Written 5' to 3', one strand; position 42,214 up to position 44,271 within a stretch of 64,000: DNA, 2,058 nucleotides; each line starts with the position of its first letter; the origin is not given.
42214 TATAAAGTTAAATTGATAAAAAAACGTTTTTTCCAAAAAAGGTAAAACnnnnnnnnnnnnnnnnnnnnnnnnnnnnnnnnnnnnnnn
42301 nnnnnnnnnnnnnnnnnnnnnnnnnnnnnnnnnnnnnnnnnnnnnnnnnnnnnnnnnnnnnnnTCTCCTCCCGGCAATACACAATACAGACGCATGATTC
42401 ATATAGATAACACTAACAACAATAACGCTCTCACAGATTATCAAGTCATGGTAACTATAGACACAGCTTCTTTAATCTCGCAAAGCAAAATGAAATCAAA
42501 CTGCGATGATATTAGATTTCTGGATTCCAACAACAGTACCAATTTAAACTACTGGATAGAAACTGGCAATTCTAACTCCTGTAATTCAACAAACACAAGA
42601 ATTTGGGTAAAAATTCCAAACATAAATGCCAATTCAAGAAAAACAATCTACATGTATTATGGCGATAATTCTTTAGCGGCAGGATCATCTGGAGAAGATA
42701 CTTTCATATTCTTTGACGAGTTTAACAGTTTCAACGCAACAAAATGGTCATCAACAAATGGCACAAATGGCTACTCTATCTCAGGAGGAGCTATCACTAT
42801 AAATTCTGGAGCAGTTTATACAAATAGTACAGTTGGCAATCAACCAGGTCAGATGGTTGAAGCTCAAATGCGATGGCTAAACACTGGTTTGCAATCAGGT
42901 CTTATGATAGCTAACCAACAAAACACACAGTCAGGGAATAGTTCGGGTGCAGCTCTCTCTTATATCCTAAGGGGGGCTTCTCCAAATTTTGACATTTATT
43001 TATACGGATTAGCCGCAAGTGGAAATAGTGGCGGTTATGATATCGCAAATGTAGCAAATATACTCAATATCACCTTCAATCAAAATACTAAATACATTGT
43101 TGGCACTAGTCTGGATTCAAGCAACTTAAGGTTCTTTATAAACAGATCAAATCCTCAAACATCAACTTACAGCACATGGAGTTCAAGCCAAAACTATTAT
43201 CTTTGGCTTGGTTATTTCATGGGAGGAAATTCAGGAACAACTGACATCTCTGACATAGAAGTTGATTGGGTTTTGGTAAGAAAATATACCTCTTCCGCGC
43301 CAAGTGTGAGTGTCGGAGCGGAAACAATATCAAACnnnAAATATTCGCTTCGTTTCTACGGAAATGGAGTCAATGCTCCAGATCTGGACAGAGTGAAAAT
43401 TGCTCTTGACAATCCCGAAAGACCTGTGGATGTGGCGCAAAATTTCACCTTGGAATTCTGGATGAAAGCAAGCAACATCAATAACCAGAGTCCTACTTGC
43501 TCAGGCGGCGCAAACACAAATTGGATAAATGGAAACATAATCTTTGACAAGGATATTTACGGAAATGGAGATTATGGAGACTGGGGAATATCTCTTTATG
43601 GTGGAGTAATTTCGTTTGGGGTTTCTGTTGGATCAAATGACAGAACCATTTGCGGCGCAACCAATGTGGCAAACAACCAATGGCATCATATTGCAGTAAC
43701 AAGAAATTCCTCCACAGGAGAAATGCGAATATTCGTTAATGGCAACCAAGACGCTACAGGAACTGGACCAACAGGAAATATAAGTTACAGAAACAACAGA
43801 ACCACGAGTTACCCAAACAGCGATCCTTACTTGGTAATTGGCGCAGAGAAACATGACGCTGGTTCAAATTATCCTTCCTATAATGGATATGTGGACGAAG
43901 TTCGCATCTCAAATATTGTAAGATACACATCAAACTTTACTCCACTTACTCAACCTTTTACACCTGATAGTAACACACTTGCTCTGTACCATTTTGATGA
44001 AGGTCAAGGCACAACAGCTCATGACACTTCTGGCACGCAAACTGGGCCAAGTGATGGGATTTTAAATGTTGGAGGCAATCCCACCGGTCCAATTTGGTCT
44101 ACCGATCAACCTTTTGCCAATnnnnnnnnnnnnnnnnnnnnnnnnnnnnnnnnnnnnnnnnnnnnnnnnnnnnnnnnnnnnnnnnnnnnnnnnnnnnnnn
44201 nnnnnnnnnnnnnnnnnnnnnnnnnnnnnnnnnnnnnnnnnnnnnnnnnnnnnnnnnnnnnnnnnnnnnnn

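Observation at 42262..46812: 1516-aa surface giant combining DUF2341, LamG lectin-like, PT linker, sialate-O-acetylesterase-like and FN3-like modules with a C-terminal membrane anchor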

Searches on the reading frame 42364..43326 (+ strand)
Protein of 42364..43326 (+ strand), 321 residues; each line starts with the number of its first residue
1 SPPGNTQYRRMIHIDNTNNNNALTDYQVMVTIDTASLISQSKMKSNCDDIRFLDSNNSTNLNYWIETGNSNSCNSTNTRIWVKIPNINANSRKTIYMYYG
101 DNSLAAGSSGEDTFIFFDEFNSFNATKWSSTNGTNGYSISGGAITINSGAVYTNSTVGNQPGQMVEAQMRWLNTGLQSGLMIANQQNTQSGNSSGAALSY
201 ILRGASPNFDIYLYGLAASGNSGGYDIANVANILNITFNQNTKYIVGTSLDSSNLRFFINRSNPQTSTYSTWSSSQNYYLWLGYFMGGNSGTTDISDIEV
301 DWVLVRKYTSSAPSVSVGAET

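Call 44: search_protein_families(library=phrogs, proteins=[window:42364-43326:+], max_evalue=0.01)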
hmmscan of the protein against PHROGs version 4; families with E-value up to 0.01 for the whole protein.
window:42364-43326:+ (321 aa): 0 families

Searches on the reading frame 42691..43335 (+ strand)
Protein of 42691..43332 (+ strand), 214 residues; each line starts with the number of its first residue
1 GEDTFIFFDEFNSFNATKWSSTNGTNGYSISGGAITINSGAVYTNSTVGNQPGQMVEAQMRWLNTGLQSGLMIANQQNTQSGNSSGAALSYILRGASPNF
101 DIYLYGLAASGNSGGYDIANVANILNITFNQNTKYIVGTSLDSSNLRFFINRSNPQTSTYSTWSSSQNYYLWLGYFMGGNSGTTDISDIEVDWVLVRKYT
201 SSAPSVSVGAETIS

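Call 7: search_protein_families(library=pfam, proteins=[window:42691-43332:+], max_evalue=10)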
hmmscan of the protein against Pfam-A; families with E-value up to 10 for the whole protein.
seq(214 aa): 2 families
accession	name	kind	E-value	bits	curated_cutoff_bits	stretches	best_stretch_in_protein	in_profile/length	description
PF25485.1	DUF7908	-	0.15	12.8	27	2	132-184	53-104/134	Domain of unknown function (DUF7908)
PF10102.14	DUF2341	-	0.93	10.4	23.4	1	1-21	61-83/84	Domain of unknown function (DUF2341)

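Call 64: search_solved_structures(query=A3, max_evalue=10)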
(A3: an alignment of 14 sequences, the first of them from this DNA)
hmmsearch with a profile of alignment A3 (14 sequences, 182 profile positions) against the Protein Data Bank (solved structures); distinct sequences matched with E-value up to 10: 0.

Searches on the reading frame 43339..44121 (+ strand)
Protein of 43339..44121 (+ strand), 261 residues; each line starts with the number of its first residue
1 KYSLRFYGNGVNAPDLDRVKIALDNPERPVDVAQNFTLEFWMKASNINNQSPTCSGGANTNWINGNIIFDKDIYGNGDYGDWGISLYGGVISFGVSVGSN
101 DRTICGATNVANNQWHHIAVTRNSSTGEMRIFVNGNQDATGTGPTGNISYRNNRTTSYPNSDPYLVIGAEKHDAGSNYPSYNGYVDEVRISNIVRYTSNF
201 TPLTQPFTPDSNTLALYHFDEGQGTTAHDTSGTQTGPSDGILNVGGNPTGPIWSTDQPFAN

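Call 69: search_solved_structures(query=A5, max_evalue=0.01)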
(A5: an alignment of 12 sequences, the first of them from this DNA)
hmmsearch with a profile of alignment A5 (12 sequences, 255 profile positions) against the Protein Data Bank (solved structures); distinct sequences matched with E-value up to 0.01: 17.
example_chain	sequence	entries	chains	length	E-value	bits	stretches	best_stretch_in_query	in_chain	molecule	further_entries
3qcw_A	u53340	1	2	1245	2.4e-13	53.5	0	80-152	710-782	Neurexin-1-alpha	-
3r05_A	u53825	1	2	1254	2e-12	50.5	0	81-152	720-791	Neurexin-1-alpha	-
3poy_A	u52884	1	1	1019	1.7e-09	40.9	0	81-152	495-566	Neurexin-1-alpha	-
4dqa_A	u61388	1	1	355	3.2e-06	30.2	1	106-238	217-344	uncharacterized protein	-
5ik7_A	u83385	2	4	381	8.4e-06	28.8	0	81-136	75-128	Laminin subunit alpha-2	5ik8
9b6m_B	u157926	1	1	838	8.7e-06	28.8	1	28-137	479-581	PG1 heavy chain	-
5ik4_A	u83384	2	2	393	9.3e-06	28.7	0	81-136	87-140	Laminin subunit alpha-2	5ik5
1dyk_A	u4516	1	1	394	9.3e-06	28.7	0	81-136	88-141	LAMININ ALPHA 2 CHAIN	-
1okq_A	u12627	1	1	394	1.6e-05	27.9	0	83-136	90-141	LAMININ ALPHA 2 CHAIN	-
5mc9_A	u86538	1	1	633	3.1e-05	27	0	79-188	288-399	Laminin subunit alpha-1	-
2jd4_A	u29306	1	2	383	0.0013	21.6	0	78-188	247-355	LAMININ SUBUNIT ALPHA-1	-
2r16_A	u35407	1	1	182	0.003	20.4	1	80-154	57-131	Neurexin-1-alpha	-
3flp_A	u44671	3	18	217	0.0039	20.1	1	75-137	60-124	SAP-like pentraxin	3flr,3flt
4zkt_B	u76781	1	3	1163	0.0041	20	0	70-136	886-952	Botulinum neurotoxin type E, nontoxic-nonhemagglutinin component, NTNH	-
9arj_B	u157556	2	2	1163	0.0041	20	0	70-136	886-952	Peptidase M27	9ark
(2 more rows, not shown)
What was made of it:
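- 43336..44121 (+): LamG / ConA-like jelly-roll module (aa 359-620; Pfam core aa 387-553) with a conserved ~65-aa tail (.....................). Profile A5 hits neurexin and laminin LG domains in the PDB down to 2e-13 (call 69).
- On Laminin G / ConA-like (PF13385 Laminin_G_3): Profile A5 hits neurexin and laminin LG domains at E=2e-13 to 1e-5 (call 69).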
